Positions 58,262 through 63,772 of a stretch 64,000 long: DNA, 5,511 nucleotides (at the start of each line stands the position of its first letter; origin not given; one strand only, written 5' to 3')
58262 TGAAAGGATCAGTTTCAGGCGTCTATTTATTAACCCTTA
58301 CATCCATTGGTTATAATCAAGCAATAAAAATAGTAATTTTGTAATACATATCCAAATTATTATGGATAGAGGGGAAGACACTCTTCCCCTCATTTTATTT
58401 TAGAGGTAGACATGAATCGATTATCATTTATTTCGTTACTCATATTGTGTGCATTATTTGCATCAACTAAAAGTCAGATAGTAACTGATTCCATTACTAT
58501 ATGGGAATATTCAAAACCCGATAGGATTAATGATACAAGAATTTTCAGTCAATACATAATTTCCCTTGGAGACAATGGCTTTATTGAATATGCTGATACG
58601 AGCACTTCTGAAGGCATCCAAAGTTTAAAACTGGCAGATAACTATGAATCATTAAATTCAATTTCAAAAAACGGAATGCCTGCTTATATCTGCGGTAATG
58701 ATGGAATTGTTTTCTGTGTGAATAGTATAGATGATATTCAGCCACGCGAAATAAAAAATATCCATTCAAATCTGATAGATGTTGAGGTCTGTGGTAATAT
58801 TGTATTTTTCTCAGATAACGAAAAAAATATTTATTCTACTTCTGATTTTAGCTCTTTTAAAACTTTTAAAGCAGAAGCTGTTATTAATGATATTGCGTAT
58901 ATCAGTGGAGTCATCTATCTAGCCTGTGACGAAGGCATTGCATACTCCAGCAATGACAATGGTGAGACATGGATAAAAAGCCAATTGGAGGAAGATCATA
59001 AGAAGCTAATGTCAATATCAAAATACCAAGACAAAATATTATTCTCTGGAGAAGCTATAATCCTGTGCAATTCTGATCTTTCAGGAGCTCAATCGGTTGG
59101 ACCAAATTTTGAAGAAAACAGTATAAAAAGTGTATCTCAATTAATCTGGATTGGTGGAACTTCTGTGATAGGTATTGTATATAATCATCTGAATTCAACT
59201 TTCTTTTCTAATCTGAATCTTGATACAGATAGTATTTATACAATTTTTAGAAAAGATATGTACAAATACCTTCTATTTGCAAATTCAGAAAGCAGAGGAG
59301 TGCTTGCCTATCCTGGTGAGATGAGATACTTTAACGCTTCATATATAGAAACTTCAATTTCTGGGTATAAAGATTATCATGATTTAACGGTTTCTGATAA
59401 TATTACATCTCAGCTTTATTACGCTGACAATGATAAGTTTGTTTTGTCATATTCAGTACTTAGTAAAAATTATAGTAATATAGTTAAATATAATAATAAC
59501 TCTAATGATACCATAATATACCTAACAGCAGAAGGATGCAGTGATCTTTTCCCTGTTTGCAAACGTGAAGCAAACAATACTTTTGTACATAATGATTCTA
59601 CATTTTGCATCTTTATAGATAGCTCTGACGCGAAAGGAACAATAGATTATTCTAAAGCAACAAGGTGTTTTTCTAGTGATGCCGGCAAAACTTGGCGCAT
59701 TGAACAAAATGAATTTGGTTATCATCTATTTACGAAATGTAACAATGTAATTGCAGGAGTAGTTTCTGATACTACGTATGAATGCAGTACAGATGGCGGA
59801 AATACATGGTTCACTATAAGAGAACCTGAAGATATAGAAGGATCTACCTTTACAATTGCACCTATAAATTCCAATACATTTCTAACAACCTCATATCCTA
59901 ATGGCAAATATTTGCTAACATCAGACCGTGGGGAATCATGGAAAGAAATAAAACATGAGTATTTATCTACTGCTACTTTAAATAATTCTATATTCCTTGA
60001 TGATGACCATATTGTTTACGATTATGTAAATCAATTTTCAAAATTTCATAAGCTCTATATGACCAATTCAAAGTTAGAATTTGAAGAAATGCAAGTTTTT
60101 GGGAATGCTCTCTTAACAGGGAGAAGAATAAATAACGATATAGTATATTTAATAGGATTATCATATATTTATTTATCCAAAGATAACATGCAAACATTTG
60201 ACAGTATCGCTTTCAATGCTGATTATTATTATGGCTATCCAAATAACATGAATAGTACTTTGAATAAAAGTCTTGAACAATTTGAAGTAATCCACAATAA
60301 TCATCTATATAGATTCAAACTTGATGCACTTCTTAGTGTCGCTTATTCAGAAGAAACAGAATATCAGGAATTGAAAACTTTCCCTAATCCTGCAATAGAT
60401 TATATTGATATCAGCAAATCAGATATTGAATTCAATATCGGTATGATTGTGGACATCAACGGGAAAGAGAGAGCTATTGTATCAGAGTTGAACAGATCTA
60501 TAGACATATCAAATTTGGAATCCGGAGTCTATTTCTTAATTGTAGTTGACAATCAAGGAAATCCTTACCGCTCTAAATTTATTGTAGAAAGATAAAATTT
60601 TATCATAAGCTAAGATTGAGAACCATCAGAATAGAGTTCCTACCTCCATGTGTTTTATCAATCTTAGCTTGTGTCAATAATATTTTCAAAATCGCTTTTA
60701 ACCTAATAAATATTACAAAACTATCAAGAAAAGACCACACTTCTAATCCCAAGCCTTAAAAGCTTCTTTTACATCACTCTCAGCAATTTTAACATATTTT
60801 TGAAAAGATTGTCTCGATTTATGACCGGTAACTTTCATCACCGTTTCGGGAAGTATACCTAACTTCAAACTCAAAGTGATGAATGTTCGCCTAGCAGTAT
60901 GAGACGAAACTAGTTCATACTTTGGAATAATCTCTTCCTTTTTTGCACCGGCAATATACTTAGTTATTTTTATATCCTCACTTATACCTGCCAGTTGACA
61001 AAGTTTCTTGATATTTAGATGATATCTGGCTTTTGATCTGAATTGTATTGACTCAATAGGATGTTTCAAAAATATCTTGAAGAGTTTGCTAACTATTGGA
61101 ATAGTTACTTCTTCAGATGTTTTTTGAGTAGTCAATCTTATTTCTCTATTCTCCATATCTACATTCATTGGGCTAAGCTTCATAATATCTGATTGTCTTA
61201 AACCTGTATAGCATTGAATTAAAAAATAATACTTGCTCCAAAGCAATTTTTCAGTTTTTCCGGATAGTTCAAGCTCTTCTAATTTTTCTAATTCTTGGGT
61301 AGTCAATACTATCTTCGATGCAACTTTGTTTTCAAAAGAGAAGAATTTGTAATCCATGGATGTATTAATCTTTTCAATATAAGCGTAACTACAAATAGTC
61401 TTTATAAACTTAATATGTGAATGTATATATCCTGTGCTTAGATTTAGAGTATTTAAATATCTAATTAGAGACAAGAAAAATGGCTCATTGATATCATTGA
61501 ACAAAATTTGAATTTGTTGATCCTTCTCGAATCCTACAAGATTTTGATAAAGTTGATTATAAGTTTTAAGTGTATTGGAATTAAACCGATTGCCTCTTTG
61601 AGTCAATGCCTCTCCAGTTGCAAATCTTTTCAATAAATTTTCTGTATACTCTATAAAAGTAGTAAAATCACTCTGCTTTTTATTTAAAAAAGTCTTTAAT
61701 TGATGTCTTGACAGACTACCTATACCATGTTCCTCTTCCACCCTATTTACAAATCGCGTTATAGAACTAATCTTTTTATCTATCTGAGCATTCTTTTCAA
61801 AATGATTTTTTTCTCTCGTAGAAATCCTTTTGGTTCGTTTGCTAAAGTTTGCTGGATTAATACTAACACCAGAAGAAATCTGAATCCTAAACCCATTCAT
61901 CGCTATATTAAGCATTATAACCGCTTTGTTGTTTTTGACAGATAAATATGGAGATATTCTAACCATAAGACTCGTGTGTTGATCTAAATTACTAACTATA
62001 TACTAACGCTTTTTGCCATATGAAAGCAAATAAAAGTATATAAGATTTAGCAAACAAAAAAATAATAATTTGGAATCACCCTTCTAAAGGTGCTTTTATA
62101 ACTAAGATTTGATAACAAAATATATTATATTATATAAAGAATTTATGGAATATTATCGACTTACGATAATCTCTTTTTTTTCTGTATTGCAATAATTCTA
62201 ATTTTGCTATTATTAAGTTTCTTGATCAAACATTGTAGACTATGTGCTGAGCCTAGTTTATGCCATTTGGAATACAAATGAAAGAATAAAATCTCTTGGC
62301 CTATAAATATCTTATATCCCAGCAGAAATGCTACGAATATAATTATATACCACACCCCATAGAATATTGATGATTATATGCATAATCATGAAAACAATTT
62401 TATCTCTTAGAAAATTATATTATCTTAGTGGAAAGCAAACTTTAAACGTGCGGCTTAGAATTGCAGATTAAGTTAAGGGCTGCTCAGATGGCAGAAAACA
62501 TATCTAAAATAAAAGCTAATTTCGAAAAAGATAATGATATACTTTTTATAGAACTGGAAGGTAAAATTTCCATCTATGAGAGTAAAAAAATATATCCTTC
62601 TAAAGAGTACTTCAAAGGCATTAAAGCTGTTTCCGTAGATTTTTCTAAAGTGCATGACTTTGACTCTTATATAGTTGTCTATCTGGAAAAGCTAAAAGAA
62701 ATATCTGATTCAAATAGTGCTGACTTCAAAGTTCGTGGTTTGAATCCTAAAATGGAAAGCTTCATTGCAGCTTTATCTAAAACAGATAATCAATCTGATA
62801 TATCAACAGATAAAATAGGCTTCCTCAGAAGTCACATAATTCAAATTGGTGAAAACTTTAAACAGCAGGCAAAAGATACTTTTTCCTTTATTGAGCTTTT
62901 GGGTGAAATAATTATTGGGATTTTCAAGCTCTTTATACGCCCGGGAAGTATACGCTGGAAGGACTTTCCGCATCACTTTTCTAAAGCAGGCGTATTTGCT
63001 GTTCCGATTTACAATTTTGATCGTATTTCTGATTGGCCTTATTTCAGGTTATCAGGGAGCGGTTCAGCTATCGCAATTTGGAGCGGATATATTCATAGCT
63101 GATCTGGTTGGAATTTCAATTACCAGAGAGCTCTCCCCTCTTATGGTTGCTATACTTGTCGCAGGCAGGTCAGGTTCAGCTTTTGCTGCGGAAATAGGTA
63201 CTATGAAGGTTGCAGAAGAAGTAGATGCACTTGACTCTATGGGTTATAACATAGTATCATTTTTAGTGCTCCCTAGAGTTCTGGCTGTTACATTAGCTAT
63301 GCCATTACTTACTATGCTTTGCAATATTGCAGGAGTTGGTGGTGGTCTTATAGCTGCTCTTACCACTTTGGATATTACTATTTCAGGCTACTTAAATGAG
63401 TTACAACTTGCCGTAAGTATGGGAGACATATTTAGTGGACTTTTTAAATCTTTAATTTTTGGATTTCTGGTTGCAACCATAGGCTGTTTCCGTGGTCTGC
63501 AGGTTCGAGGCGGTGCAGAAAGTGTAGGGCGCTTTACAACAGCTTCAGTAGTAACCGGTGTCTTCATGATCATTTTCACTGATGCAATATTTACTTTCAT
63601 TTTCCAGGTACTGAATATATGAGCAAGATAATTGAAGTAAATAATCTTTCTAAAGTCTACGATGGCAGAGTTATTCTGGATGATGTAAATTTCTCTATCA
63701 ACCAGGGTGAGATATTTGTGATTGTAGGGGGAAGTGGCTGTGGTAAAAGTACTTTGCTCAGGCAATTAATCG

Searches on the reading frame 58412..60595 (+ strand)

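Call 24: search_protein_families(library=pfam, proteins=[window:58412-60595:+], max_evalue=0.001)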
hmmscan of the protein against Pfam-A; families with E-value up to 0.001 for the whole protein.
window:58412-60595:+ (727 aa): 5 families
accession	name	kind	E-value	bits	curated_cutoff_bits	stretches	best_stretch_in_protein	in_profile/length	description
PF18962.6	Por_Secre_tail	-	4.2e-10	40.2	27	1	657-725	2-75/75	Secretion system C-terminal sorting domain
PF15902.12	Sortilin-Vps10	-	3.4e-09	36.4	33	1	421-543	6-141/446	Sortilin, neurotensin receptor 3,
PF02012.26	BNR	-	0.00034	20.6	27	0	420-428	2-10/12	BNR/Asp-box repeat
PF13088.12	BNR_2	-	0.0005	19.9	31.4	0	438-643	65-242/277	BNR repeat-like domain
PF14870.12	PSII_BNR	-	0.00055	19.7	27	0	153-223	15-89/303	Photosynthesis system II assembly factor YCF48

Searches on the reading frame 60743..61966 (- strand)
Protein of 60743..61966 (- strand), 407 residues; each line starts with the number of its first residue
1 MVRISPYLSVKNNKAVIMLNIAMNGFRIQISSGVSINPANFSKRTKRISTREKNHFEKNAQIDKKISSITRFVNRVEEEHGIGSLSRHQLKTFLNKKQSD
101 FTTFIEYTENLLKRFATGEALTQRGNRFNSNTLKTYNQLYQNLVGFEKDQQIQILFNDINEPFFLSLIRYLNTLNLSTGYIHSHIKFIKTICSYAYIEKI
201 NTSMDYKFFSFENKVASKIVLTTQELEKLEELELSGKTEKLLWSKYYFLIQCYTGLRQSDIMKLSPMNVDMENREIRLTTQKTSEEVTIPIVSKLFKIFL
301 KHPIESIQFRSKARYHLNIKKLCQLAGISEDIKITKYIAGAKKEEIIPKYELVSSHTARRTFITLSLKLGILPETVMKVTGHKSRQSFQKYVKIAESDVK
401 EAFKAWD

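Call 24: search_protein_families(library=pfam, proteins=[window:60743-61966:-], max_evalue=0.001)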
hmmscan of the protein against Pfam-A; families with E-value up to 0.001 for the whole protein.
window:60743-61966:- (407 aa): 3 families
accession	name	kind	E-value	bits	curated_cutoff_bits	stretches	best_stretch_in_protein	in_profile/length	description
PF00589.27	Phage_integrase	-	8.2e-14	52.2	27.1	1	222-395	4-169/172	Phage integrase family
PF13102.12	Phage_int_SAM_5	-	2.8e-09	37.7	22.3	1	123-207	12-94/98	Phage integrase SAM-like domain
PF17293.8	Arm-DNA-bind_5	-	5.4e-09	36.9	22.6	1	11-80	10-79/87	Arm DNA-binding domain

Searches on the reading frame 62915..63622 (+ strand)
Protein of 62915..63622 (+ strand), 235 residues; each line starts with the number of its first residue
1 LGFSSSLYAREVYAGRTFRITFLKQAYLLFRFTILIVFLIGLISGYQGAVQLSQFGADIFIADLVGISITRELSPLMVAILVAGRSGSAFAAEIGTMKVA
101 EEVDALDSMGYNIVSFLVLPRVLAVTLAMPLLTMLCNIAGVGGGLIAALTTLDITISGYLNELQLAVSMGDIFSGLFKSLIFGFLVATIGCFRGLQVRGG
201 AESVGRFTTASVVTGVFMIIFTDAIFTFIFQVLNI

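Call 39: search_protein_families(library=pfam, proteins=[window:62915-63622:+], max_evalue=0.001)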
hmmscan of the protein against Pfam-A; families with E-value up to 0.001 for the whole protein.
window:62915-63622:+ (235 aa): 1 family
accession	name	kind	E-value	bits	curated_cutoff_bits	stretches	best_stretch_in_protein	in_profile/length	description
PF02405.21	MlaE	-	7.6e-70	235.2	22.5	1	32-228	15-211/212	Permease MlaE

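Call 40: find_homologous_proteins(query=window:62915-63622:+, max_evalue=1e-30)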
Query window:62915-63622:+ (235 aa): 7134 proteins with E <= 1e-30 among 8000 candidates; the best 120 are listed.
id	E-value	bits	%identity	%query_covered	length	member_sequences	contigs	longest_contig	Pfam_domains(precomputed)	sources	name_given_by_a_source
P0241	1.4e-116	406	94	94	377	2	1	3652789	PF02405.22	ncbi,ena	-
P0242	3.2e-114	398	92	94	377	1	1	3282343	PF02405.22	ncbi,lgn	-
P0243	1.2e-108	380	86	94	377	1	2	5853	PF02405.22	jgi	jgi:phospholipid/cholesterol/gamma-HCH transport system permease protein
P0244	1.2e-108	380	86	94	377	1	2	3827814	PF02405.22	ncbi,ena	-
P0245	6.9e-108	377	85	94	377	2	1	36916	PF01740.27,PF02405.22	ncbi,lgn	-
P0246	5.9e-94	332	69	94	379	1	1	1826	PF02405.22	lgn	-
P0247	1.8e-93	330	69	97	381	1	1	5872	PF02405.22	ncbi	ncbi:MAG: MlaE family ABC transporter permease [Bacteroidota bacterium]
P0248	1.8e-93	330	69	97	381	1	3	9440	PF02405.22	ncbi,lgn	ncbi:MAG: MlaE family ABC transporter permease [Candidatus Kapaibacterium sp.]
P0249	2.9e-92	326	73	82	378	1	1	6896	PF01740.27,PF02405.22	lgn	-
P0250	7.5e-91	322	67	94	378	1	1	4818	PF02405.22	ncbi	-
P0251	7.3e-90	318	70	94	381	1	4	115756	PF02405.22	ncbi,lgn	-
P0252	8.4e-90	318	71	86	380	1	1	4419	PF02405.22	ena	-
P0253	1.1e-89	318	74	86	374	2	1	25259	PF02405.22,PF13466.13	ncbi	ncbi:MAG: MlaE family lipid ABC transporter permease subunit [Candidatus Kapaibacterium sp.]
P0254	1.1e-89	318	69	94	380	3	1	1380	PF02405.22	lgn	-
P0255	1.3e-89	318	70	94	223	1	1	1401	PF02405.22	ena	-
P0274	1.8e-88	314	100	68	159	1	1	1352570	PF02405.22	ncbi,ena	-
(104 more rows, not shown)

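Call 41: find_encoding_contigs(protein=P0274, flank=10000, max_places=4)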
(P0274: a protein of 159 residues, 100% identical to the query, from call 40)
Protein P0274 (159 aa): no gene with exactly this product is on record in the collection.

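Call 42: find_encoding_contigs(protein=P0241, flank=10000, max_places=4)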
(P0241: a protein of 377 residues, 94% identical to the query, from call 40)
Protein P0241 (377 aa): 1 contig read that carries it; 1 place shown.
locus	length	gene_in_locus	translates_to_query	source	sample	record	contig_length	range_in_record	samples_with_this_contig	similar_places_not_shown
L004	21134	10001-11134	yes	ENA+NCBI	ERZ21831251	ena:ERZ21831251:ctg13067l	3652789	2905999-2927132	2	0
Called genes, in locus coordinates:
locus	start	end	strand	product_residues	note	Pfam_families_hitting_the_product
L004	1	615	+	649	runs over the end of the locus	PF13176:TPR_7 (faint), PF13374:TPR_10 (faint), PF07719:TPR_2 (faint), PF13424:TPR_12 (weak), PF17874:TPR_MalT (faint), PF02518:HATPase_c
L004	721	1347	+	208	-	PF14681:UPRTase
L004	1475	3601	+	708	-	PF00771:FHIPEP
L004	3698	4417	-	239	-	PF00072:Response_reg, PF04397:LytTR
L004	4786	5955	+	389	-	PF00072:Response_reg, PF08668:HDOD, PF01966:HD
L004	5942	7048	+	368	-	PF00072:Response_reg, PF00512:HisKA, PF13581:HATPase_c_2 (faint), PF02518:HATPase_c, PF14501:HATPase_c_5 (weak)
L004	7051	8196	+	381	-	PF00072:Response_reg, PF13487:HD_5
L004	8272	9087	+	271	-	PF11306:DUF3108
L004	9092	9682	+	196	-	-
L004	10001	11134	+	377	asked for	PF02405:MlaE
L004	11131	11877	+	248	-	PF00005:ABC_tran, PF09818:ABC_ATPase (faint), PF13304:AAA_21 (weak)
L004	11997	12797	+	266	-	-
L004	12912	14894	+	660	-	PF07715:Plug, PF00593:TonB_dep_Rec_b-barrel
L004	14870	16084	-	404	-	PF13231:PMT_2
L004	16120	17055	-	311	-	PF03462:PCRF, PF00472:RF-1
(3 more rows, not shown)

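Call 43: list_cluster_members(proteins=[P0274, P0001, P0241])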
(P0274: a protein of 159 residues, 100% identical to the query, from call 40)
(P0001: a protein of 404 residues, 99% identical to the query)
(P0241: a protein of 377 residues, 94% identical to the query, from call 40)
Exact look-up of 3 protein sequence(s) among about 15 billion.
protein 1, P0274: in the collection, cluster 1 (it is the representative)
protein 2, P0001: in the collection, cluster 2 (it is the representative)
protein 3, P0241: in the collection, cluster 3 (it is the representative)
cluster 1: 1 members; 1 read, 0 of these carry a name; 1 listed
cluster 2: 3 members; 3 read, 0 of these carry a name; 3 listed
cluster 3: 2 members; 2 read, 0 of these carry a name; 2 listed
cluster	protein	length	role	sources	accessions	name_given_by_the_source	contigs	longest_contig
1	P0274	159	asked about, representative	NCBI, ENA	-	-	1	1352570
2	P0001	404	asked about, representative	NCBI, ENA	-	-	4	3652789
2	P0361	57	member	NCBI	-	-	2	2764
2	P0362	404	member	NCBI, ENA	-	-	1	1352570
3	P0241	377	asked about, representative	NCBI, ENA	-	-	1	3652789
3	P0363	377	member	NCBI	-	-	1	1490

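Call 45: find_encoding_contigs(protein=P0362, flank=10000, max_places=10)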
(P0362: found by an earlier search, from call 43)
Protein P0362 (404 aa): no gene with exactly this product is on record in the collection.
